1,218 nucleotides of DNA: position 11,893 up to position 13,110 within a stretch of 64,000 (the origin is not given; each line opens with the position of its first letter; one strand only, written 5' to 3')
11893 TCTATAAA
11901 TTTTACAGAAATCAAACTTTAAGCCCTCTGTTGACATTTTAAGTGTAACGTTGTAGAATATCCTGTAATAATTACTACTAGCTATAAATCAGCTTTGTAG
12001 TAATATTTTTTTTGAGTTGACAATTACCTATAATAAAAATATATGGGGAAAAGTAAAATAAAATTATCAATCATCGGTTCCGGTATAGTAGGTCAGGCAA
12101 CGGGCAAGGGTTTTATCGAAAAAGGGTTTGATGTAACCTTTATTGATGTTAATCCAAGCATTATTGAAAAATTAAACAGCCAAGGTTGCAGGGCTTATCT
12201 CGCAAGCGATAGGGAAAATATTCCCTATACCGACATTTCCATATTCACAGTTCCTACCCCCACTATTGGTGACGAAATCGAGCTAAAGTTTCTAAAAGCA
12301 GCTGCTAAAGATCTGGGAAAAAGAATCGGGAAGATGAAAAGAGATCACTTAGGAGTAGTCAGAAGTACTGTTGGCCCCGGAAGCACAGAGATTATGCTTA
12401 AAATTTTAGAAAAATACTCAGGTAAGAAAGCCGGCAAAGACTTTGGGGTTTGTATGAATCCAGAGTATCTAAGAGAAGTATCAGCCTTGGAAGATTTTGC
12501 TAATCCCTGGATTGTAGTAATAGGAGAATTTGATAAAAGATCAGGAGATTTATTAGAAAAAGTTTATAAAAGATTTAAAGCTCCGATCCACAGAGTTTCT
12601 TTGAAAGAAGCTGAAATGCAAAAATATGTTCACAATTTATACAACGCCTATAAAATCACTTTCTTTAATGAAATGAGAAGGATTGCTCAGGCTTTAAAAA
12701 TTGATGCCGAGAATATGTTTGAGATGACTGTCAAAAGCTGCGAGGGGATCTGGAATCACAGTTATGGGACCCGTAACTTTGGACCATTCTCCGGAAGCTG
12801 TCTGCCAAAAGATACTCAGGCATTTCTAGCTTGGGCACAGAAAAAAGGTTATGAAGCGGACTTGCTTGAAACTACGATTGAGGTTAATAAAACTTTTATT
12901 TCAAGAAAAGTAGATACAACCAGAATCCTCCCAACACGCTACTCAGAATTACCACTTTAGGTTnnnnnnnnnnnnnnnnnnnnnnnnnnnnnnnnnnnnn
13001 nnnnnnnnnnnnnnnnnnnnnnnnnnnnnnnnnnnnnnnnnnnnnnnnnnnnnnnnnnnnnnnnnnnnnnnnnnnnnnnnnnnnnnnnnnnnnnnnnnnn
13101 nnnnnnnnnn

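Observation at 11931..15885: Compact exopolysaccharide module: short sugar-nucleotide dehydrogenase plus a giant GT2(QxxRW)-LysM-beta-helix fusion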

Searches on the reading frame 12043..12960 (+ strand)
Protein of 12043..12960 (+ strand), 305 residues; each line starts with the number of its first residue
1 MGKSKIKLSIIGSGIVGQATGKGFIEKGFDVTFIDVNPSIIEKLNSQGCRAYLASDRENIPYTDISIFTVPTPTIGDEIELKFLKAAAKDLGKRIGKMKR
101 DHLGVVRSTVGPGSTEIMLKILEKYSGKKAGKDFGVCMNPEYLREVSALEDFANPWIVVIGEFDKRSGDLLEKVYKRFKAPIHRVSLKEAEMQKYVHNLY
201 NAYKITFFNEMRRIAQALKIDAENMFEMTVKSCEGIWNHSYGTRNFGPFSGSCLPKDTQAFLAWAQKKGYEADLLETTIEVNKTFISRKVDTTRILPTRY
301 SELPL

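Call 3: search_protein_families(library=pfam, proteins=[window:12043-12960:+], max_evalue=0.01)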
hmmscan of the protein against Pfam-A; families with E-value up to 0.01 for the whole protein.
window:12043-12960:+ (305 aa): 8 families
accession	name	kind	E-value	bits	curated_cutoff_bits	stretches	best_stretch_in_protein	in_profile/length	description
PF03721.20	UDPG_MGDP_dh_N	-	2.9e-30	105.7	27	2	60-173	74-186/187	UDP-glucose/GDP-mannose dehydrogenase family, NAD binding domain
PF00984.24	UDPG_MGDP_dh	-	1.5e-19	70.3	25.4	1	188-283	1-93/94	UDP-glucose/GDP-mannose dehydrogenase family, central domain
PF02558.23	ApbA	-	0.0011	19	22.2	1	10-58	3-50/150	Ketopantoate reductase PanE/ApbA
PF02737.24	3HCDH_N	-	0.0012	19.2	22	1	8-46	2-40/180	3-hydroxyacyl-CoA dehydrogenase, NAD binding domain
PF02254.24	TrkA_N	-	0.0018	19.1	23.8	1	10-54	3-47/116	TrkA-N domain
PF03446.21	NAD_binding_2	-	0.0053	17.2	21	1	8-75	2-68/161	NAD binding domain of 6-phosphogluconate dehydrogenase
PF03807.23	F420_oxidored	-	0.0063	17.5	21.6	0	7-75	1-72/94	NADP oxidoreductase coenzyme F420-dependent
PF01262.27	AlaDh_PNT_C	-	0.0075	16.1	23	0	5-55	28-81/214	Alanine dehydrogenase/PNT, C-terminal domain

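Call 4: search_protein_families(library=ncbifam, proteins=[window:12043-12960:+], max_evalue=0.01)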
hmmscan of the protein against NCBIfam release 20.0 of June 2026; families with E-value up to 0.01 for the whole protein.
window:12043-12960:+ (305 aa): 17 families
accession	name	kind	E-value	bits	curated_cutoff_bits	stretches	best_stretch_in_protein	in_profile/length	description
TIGR03026.1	NDP-sugDHase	subfamily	1.1e-60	205.6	189.8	1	7-292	2-303/413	nucleotide sugar dehydrogenase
NF041297.1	UDPGDh_AglM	equivalog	1.6e-52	178.9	670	1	7-288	2-303/429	UDP-glucose 6-dehydrogenase AglM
NF047673.2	TeichurnBiosyTuaD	equivalog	8.2e-36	124.1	700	1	7-284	3-292/439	UDP-glucose 6-dehydrogenase TuaD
NF040825.1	UDPMaNacDH_Arch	equivalog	9.2e-25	87.3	750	1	53-267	66-272/418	UDP-N-acetyl-D-mannosamine dehydrogenase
NF011631.0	PRK15057.1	equivalog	9.7e-18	64.4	757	1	8-284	3-282/388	UDP-glucose 6-dehydrogenase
NF011729.0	PRK15182.1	equivalog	5.1e-11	42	592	1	34-277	48-285/425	Vi polysaccharide biosynthesis UDP-N-acetylglucosamine C-6 dehydrogenase TviB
NF008286.0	PRK11064.1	equivalog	1.4e-08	33.8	459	1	63-228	76-246/420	UDP-N-acetyl-D-mannosamine dehydrogenase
NF008592.0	PRK11559.1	equivalog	0.0014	17.9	397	1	6-71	3-67/296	2-hydroxy-3-oxopropionate reductase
TIGR03911.1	pyrrolys_PylD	equivalog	0.0014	17.8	150.05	0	9-50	149-190/266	3-methylornithyl-N6-L-lysine dehydrogenase PylD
TIGR01350.1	lipoamide_DH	equivalog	0.0018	17.1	408.8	1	7-48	172-213/461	dihydrolipoyl dehydrogenase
TIGR01505.1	tartro_sem_red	equivalog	0.002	17.4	340.75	1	7-73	1-66/291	2-hydroxy-3-oxopropionate reductase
NF002652.0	PRK02318.2-5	equivalog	0.0022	17.1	356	1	20-49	16-45/377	mannitol-1-phosphate 5-dehydrogenase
NF043037.1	ThreonDh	equivalog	0.0023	17.4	350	0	6-54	3-51/297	L-threonate dehydrogenase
NF004699.0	PRK06035.1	equivalog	0.003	16.8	500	1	8-43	6-41/294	3-hydroxyacyl-CoA dehydrogenase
NF005088.0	PRK06522.1-2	subfamily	0.0036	16.5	371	1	7-60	2-55/308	2-dehydropantoate 2-reductase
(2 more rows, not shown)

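Call 8: search_solved_structures(query=window:12043-12960:+, max_evalue=0.00001, show_alignments=2)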
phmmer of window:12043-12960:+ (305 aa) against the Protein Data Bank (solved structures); distinct sequences matched with E-value up to 0.00001: 30.
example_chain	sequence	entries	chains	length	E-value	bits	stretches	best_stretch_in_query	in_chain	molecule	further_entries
1mfz_A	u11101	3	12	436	1.9e-44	155.3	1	57-292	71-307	GDP-mannose 6-dehydrogenase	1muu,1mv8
3vtf_A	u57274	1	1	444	5.8e-44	153.8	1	4-284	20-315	UDP-glucose 6-dehydrogenase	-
3gg2_A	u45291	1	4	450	1.2e-26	96.9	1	7-284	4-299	Sugar dehydrogenase, UDP-glucose/GDP-mannose dehydrogenase family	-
2y0e_A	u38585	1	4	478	8.4e-26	94.1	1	46-285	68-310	UDP-GLUCOSE DEHYDROGENASE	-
2y0c_A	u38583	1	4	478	1.2e-25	93.7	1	46-285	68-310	UDP-GLUCOSE DEHYDROGENASE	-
2y0d_A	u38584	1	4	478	1.6e-25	93.2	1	46-285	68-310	UDP-GLUCOSE DEHYDROGENASE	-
4a7p_A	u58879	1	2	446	1.3e-21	80.4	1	6-284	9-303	UDP-GLUCOSE DEHYDROGENASE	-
4r16_A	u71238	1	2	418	1.2e-20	77.2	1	56-266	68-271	418aa long hypothetical UDP-N-acetyl-D-mannosaminuronic acid dehydrogenase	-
3ojl_A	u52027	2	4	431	2.6e-15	59.7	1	7-295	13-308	Cap5O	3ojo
3phl_A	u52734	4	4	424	1.6e-13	53.8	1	6-284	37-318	UDP-glucose 6-dehydrogenase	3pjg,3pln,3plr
7kws_A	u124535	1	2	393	1.6e-13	53.8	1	39-288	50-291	UDP-glucose 6-dehydrogenase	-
3pid_A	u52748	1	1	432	1.7e-13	53.7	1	6-284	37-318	UDP-glucose 6-dehydrogenase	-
4xr9_A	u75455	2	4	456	4e-13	52.5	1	5-282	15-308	CalS8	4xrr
1dli_A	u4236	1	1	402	9.1e-13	51.4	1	7-289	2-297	UDP-GLUCOSE DEHYDROGENASE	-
1dlj_A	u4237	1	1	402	2.2e-11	46.8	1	7-289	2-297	UDP-GLUCOSE DEHYDROGENASE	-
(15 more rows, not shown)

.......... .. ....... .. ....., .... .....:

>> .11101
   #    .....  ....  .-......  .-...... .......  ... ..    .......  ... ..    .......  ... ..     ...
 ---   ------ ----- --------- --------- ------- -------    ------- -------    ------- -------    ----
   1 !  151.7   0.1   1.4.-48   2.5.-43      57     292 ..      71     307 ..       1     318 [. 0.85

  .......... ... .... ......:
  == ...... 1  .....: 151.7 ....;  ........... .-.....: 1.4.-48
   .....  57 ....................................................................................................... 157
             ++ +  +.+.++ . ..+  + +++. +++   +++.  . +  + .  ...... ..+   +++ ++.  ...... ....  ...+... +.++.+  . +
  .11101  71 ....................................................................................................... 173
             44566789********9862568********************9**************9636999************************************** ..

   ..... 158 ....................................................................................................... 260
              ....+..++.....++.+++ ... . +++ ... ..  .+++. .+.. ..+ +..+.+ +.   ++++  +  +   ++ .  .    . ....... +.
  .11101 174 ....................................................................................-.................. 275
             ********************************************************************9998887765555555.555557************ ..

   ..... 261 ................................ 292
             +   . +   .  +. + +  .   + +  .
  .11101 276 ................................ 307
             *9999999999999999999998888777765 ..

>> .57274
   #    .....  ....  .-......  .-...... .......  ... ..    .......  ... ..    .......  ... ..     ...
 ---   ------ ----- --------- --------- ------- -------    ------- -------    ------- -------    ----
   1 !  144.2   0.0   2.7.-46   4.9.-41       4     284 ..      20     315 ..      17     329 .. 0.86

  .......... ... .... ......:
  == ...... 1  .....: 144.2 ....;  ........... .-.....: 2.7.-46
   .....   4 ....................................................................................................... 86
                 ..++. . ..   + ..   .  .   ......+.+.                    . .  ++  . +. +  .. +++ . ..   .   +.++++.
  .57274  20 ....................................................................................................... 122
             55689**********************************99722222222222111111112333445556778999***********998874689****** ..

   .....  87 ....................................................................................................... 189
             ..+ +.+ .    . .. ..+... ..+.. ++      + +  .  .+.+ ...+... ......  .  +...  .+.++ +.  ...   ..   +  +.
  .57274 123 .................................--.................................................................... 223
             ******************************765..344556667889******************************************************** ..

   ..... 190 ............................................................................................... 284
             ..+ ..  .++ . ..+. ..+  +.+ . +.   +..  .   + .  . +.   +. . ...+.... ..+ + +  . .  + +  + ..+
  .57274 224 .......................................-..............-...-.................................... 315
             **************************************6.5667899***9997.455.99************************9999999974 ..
